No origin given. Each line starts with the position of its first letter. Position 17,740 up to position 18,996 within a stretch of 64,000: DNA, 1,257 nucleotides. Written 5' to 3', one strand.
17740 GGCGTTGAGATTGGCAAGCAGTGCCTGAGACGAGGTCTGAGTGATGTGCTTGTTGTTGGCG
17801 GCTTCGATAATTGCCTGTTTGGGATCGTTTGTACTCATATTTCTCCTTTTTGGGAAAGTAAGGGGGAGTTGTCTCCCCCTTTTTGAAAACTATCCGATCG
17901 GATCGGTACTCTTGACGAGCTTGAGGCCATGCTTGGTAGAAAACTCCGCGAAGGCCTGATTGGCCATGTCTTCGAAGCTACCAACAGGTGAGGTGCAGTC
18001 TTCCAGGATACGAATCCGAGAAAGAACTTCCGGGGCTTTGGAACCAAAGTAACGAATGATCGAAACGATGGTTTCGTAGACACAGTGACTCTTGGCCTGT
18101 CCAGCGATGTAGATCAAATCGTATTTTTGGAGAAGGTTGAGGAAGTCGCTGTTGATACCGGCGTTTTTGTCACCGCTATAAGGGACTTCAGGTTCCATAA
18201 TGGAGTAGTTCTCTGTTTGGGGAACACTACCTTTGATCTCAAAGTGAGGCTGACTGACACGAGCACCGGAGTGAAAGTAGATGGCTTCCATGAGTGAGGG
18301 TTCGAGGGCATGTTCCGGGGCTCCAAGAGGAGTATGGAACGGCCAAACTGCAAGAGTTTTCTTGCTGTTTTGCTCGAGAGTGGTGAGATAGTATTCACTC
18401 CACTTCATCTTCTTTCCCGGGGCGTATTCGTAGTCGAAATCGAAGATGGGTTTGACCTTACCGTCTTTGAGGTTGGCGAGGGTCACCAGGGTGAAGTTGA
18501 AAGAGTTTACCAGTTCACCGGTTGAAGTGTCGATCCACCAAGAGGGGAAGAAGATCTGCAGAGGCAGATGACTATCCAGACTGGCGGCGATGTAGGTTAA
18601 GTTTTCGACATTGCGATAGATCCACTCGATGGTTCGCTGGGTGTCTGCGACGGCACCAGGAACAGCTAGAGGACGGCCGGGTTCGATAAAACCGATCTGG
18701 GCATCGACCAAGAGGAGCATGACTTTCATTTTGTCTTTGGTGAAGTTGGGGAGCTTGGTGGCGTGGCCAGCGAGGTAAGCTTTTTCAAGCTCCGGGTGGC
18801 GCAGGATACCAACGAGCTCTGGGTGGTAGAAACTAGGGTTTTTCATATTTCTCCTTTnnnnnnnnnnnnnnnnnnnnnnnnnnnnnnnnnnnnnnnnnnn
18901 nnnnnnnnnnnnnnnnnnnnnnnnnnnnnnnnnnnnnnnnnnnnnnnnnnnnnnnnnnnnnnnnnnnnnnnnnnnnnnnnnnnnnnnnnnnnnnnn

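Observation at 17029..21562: vWA - kinase-like - PP2C ternary module with an embedded isochorismatase-like hydrolase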

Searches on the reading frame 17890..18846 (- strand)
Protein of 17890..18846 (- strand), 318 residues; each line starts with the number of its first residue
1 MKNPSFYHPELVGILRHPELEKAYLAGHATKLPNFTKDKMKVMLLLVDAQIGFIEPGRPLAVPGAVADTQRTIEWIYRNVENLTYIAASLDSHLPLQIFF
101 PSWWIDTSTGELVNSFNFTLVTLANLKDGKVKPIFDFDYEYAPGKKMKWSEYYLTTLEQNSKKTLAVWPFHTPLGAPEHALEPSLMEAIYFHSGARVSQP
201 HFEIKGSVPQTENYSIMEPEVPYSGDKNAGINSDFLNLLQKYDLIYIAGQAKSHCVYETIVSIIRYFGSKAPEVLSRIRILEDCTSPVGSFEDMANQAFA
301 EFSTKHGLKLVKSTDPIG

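Call 3: search_protein_families(library=pfam, proteins=[window:17890-18846:-], max_evalue=0.1)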
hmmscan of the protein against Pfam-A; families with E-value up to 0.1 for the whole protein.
window:17890-18846:- (318 aa): 1 family
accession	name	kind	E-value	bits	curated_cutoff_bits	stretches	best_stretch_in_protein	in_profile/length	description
PF00857.26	Isochorismatase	-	0.052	14.1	27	0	232-264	101-135/175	Isochorismatase domain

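Call 4: search_protein_families(library=padloc, proteins=[window:17890-18846:-], max_evalue=0.1)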
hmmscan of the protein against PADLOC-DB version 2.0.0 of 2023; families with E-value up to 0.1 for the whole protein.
window:17890-18846:- (318 aa): 0 families

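Call 22: find_homologous_proteins(query=window:17890-18846:-)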
Query window:17890-18846:- (318 aa): 5795 proteins with E <= 0.001 among 6800 candidates; the best 120 are listed.
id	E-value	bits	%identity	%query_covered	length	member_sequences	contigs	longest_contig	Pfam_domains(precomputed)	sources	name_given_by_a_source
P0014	2.7e-215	731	100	100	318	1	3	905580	-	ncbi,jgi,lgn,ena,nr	ncbi:MAG TPA: hypothetical protein PLI45_04450 [Candidatus Woesebacteria bacterium]|nr:hypothetical 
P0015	4.0e-173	593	81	100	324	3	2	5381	-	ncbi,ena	-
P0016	3.2e-172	590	80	100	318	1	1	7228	-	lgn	-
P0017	5.0e-168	576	78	100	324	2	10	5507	-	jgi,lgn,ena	-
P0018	2.6e-167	574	78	100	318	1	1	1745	-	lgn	-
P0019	4.9e-149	514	80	87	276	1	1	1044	-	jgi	jgi:nicotinamidase/pyrazinamidase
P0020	4.4e-123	428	61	100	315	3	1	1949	-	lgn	-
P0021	7.7e-122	424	63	99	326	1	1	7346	-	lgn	-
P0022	2.5e-118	413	61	98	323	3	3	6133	-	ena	-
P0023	4.7e-118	412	61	100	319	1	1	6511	-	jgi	jgi:nicotinamidase/pyrazinamidase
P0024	7.5e-117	408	59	99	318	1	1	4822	-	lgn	-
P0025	8.0e-117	408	59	100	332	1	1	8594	-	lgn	-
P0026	1.8e-116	407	60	99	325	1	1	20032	-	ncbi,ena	-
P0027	1.1e-115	404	57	100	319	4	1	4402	-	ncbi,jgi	jgi:nicotinamidase/pyrazinamidase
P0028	5.3e-114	398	59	99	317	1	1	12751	-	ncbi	-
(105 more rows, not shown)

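Call 23: search_solved_structures(query=window:17890-18846:-, max_evalue=10, show_alignments=2)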
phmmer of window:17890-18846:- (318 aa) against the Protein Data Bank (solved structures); distinct sequences matched with E-value up to 10: 0.

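Call 26: find_related_loci(query=A1, collection=genome_contigs, flank=8000)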
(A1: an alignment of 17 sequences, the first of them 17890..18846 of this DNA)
Query A1 (318 aa) in genome_contigs; peptide patterns used: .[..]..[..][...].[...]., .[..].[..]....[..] (x = any residue, [..] = any of these).
599 stretches matched a pattern (row limit reached: there are more); 579 encode a relative of the query (tblastn E <= 1e-3); the best 80 are kept; 80 distinct loci.
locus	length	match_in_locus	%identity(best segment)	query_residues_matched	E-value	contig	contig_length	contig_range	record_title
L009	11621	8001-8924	54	5-317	1e-108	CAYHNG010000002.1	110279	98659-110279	MAG TPA_asm: uncultured Pseudomonadales bacterium isolate ERP119705_co13_615 genome assembly, contig: NODE_192_length_11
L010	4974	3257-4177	50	1-318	3e-99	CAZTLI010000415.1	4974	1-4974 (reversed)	MAG TPA_asm: uncultured Anaerolineaceae bacterium isolate SRP323723_co1_139 genome assembly, contig: NODE_14675_length_4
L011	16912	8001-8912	48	4-318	1e-94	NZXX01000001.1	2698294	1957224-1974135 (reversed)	MAG: Anaerolineaceae bacterium isolate NAT290 MHASMcontig_935675, whole genome shotgun sequence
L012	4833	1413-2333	48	1-318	3e-94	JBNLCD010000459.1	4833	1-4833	MAG: Anaerolineae bacterium isolate C2.bin.11.strict NODE_459_length_4833_cov_1.963415, whole genome shotgun sequence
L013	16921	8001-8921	48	1-318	3e-94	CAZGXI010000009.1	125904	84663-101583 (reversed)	MAG TPA_asm: uncultured Anaerolineae bacterium isolate binchicken_co190_119 genome assembly, contig: NODE_295_length_125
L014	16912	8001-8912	49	4-318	1e-93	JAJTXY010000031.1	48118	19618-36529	MAG: Anaerolineae bacterium isolate DTUCFX7 31-Genome24, whole genome shotgun sequence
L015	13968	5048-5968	48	1-318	1e-93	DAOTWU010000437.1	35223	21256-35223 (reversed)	MAG TPA_asm: Anaerolineae bacterium isolate H16_164 k91_107324, whole genome shotgun sequence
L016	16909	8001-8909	48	4-317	4e-93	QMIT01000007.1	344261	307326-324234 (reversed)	MAG: Chloroflexota bacterium isolate CFX5 B_scaffold_11, whole genome shotgun sequence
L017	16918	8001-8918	46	1-317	6e-93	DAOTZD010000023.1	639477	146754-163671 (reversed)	MAG TPA_asm: Anaerolineae bacterium isolate H39_480 k131_1894494, whole genome shotgun sequence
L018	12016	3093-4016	43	1-317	7e-93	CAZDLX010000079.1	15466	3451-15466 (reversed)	MAG TPA_asm: uncultured Anaerolineae bacterium isolate SRP268622_co1_365 genome assembly, contig: NODE_8610_length_15466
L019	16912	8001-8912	47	4-318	4e-92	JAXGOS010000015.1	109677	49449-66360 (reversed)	MAG: Aggregatilineaceae bacterium isolate AnMBR.bin285 bin285_15, whole genome shotgun sequence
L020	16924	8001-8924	45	1-318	6e-92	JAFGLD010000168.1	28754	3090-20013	MAG: Anaerolineae bacterium isolate Zod_Metabat.387 k87_6558313, whole genome shotgun sequence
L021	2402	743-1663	48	1-318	2e-95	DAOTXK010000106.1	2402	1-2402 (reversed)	MAG TPA_asm: Anaerolineae bacterium isolate H21_247 k133_1024708, whole genome shotgun sequence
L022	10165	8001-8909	47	5-318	5e-92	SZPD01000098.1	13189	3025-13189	Anaerolineae bacterium CFX9 ZYPT4scaffold_1997, whole genome shotgun sequence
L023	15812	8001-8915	47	4-318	6e-92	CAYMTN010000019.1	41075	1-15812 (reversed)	MAG TPA_asm: uncultured Anaerolineaceae bacterium isolate binchicken_co129_852 genome assembly, contig: NODE_2351_length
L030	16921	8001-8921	45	1-318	1e-90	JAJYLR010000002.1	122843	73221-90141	MAG: bacterium isolate DBS2-1.bin86 NODE_235_length_122843_cov_19.514220, whole genome shotgun sequence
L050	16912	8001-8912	47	3-317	1e-87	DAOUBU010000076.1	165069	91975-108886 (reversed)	MAG TPA_asm: Anaerolineae bacterium isolate H71_748 k91_641066, whole genome shotgun sequence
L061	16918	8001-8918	46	1-317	2e-86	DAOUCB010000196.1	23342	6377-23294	MAG TPA_asm: Anaerolineae bacterium isolate H76_765 k137_938963, whole genome shotgun sequence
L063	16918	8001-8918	46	1-317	4e-86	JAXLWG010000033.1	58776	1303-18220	MAG: Anaerolineae bacterium isolate STL-CHL17 C2.97.fa-33, whole genome shotgun sequence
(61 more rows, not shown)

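Call 31: search_protein_families(library=pfam, proteins=[L014:10494-11873:-, L015:6874-8238:+, L063:6653-7984:+, L023:8933-9727:-, L017:9008-9736:-, L061:12702-13847:-], max_evalue=0.001)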
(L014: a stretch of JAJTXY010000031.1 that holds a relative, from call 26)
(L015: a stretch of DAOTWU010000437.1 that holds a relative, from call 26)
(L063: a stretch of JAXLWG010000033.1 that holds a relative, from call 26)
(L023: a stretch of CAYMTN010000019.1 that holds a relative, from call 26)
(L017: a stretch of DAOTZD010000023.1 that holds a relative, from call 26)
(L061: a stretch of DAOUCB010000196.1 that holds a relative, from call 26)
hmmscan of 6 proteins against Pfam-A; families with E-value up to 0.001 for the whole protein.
L014:10494-11873:- (460 aa): 1 family
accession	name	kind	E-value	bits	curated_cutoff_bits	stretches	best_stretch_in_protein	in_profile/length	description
PF02749.22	QRPTase_N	-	0.0001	22.9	27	1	141-169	54-82/82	Quinolinate phosphoribosyl transferase, N-terminal domain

L015:6874-8238:+ (455 aa): 3 families
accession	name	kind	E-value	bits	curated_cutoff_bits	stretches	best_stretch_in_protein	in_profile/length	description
PF00591.27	Glycos_transf_3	-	1.8e-42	146.2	27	1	93-325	3-253/253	Glycosyl transferase family, a/b domain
PF02885.22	Glycos_trans_3N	-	1e-24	86.5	26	1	21-82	2-63/63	Glycosyl transferase family, helical bundle domain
PF07831.19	PYNP_C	-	3.9e-19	68.5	27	1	364-437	1-74/75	Pyrimidine nucleoside phosphorylase C-terminal domain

L063:6653-7984:+ (444 aa): 2 families
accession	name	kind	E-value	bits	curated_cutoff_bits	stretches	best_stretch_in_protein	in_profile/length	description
PF00437.27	T2SSE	-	1.9e-10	40.4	24.9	1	188-332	88-228/370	Type II/IV secretion system protein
PF13401.12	AAA_22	-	0.00093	20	27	0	245-328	7-97/130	AAA domain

L023:8933-9727:- (265 aa): 7 families
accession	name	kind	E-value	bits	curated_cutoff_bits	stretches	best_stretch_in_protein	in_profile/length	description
PF08241.18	Methyltransf_11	-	1.5e-19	70.9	21.2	1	60-150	1-95/95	Methyltransferase domain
PF13649.12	Methyltransf_25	-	3.1e-14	53.9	27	1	59-146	1-97/97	Methyltransferase domain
PF13489.12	Methyltransf_23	-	4.4e-14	53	27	1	56-207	23-156/164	Methyltransferase domain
PF13847.12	Methyltransf_31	-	1.4e-10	41.4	27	1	56-151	4-110/145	Methyltransferase domain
PF08242.18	Methyltransf_12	-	5.5e-09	37.1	30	1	60-148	1-98/98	Methyltransferase domain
PF01209.24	Ubie_methyltran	-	2.5e-07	30.7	20.1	1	90-150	91-151/233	ubiE/COQ5 methyltransferase family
PF02353.26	CMAS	-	0.00016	21.5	27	1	40-152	46-166/273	Mycolic acid cyclopropane synthetase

L017:9008-9736:- (243 aa): 2 families
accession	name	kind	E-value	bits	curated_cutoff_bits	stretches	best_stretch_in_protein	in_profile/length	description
PF13462.12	Thioredoxin_4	-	1.4e-20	74.6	23.2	1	65-207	5-145/165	Thioredoxin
PF01323.26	DSBA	-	9.3e-09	35.8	25.6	1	76-210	1-173/191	DSBA-like thioredoxin domain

L061:12702-13847:- (382 aa): 1 family
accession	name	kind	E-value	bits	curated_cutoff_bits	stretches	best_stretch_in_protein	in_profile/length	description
PF02618.21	YceG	-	5.5e-74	249.5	32.4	1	81-379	1-272/275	YceG-like family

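Call 32: search_protein_families(library=ncbifam, proteins=[window:17890-18846:-, L014:10494-11873:-], max_evalue=0.1)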
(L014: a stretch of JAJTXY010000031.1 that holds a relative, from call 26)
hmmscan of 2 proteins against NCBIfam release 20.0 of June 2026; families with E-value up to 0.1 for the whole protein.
window:17890-18846:- (318 aa): 0 families

L014:10494-11873:- (460 aa): 9 families
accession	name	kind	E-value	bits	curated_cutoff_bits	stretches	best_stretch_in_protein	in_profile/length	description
NF005529.0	PRK07188.1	equivalog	2.6e-60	204.3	378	1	76-453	44-354/358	nicotinate phosphoribosyltransferase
NF006415.0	PRK08662.1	equivalog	2.9e-33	115.2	243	2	120-299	69-230/381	nicotinate phosphoribosyltransferase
TIGR01513.1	NAPRTase_put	equivalog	8.2e-11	41.5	297.4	2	141-329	101-263/452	nicotinate phosphoribosyltransferase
NF006695.0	PRK09243.1-2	equivalog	1.2e-09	37.4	469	1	122-327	94-268/480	nicotinate phosphoribosyltransferase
NF006696.0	PRK09243.1-3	equivalog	1.1e-08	34.3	503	1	122-327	99-270/451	nicotinate phosphoribosyltransferase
NF009131.0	PRK12484.1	equivalog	2.8e-08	32.9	330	1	142-290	107-242/455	nicotinate phosphoribosyltransferase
NF006694.0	PRK09243.1-1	equivalog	0.0076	14.9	663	1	120-297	93-253/485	nicotinate phosphoribosyltransferase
NF006698.0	PRK09243.1-5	equivalog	0.011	14.5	531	0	142-193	117-168/440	nicotinate phosphoribosyltransferase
TIGR00078.1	nadC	equivalog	0.072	12.3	198.4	0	139-193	68-122/269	carboxylating nicotinate-nucleotide diphosphorylase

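Call 42: predict_structure(alignment_id=A1)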
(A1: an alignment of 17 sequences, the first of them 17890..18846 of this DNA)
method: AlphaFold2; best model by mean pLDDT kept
length: 318 residues; sequences in the alignment: 17
mean_pLDDT: 77.7   pTM: 0.72
mean pLDDT of the five models: 77.7, 77.5, 75.8, 74.1, 73.1
residues with pLDDT >= 90: 101; 70-90: 140; 50-70: 38; < 50: 39
segments of 3 or more residues with pLDDT < 50: 92-100, 167-170, 207-229
pLDDT, mean of each block of 10 residues (from residue 1): 88 88 90 93 91 83 91 96 88 41 78 64 88 78 79 72 48 62 92 87 55 34 43 77 92 78 81 92 83 76 89 91
secondary structure, 60 per line:
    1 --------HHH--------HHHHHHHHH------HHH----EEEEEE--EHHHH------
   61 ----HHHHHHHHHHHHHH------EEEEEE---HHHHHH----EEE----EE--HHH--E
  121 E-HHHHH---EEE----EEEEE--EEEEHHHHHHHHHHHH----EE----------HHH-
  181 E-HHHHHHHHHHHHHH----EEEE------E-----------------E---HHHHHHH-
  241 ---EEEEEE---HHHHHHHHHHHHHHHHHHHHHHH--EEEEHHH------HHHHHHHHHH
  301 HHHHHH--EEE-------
elements in order: H20-28 E42-47 H51-54 H65-78 E85-90 H94-99 E104-106 H123-127 E131-133 E138-142 E145-148 H149-160 H183-196 E201-204 H233-239 E244-249 H253-275 E278-281 H291-306 E309-311

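Call 44: fold_search(model_id=the predicted structure, library=pdb)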
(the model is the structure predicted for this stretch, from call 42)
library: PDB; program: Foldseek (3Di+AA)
matches with E <= 10: 459; with E <= 0.001: 35
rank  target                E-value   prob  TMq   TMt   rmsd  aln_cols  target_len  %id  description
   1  3v8e_A                8.7e-06  1.00  0.44  0.61   7.4       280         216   17  Crystal structure of the yeast nicotinamidase Pnc1p bound to the inhibitor nicotinaldehyde (released 2012-01-25)
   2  2h0r_A                9.2e-06  1.00  0.46  0.65   6.9       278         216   18  Structure of the Yeast Nicotinamidase Pnc1p (released 2007-03-27)
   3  2wt9_A                1.7e-05  1.00  0.43  0.62   6.8       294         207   16  Acinetobacter baumanii nicotinamidase pyrazinamidease (released 2009-11-10)
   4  3eef_A                2.0e-05  1.00  0.41  0.70   5.5       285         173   13  Crystal structure of N-carbamoylsarcosine amidase from thermoplasma acidophilum (released 2008-09-16)
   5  2wt9_B                2.8e-05  1.00  0.45  0.64   6.5       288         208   17  Acinetobacter baumanii nicotinamidase pyrazinamidease (released 2009-11-10)
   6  3o93_A                3.7e-05  1.00  0.45  0.70   6.5       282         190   14  High resolution crystal structures of Streptococcus pneumoniae nicotinamidase with trapped intermediates provide insig (released 2011-01-12)
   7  3o90_A                4.4e-05  1.00  0.45  0.71   6.3       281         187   14  High resolution crystal structures of Streptococcus pneumoniae nicotinamidase with trapped intermediates provide insig (released 2011-01-12)
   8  3s2s_D                6.6e-05  1.00  0.44  0.73   6.3       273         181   13  The crystal structure of pyrazinamidase/nicotinamidase from streptococcus mutans UA159 (released 2012-05-16)
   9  3o91_A                7.9e-05  1.00  0.45  0.72   5.9       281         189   13  High resolution crystal structures of Streptococcus pneumoniae nicotinamidase with trapped intermediates provide insig (released 2011-01-12)
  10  3o90_B                1.1e-04  1.00  0.44  0.70   6.4       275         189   14  High resolution crystal structures of Streptococcus pneumoniae nicotinamidase with trapped intermediates provide insig (released 2011-01-12)
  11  3o92_C                1.5e-04  1.00  0.44  0.70   5.6       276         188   13  High resolution crystal structures of Streptococcus pneumoniae nicotinamidase with trapped intermediates provide insig (released 2011-01-12)
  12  3o93_D                1.7e-04  1.00  0.43  0.69   6.1       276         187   14  High resolution crystal structures of Streptococcus pneumoniae nicotinamidase with trapped intermediates provide insig (released 2011-01-12)
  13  3o91_C                1.7e-04  1.00  0.43  0.67   6.6       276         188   13  High resolution crystal structures of Streptococcus pneumoniae nicotinamidase with trapped intermediates provide insig (released 2011-01-12)
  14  4l07_A                2.0e-04  1.00  0.39  0.57  12.9       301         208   13  Crystal structure of the maleamate amidase Ami from Pseudomonas putida S16 (released 2014-07-16)
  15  3o93_C                2.2e-04  1.00  0.43  0.68   6.3       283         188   12  High resolution crystal structures of Streptococcus pneumoniae nicotinamidase with trapped intermediates provide insig (released 2011-01-12)
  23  3pl1                  3.8e-04  1.00  0.43  0.69   6.3       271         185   21  Determination of the crystal structure of the pyrazinamidase from M.tuberculosis : a structure-function analysis for pre (released 2011-01-12)
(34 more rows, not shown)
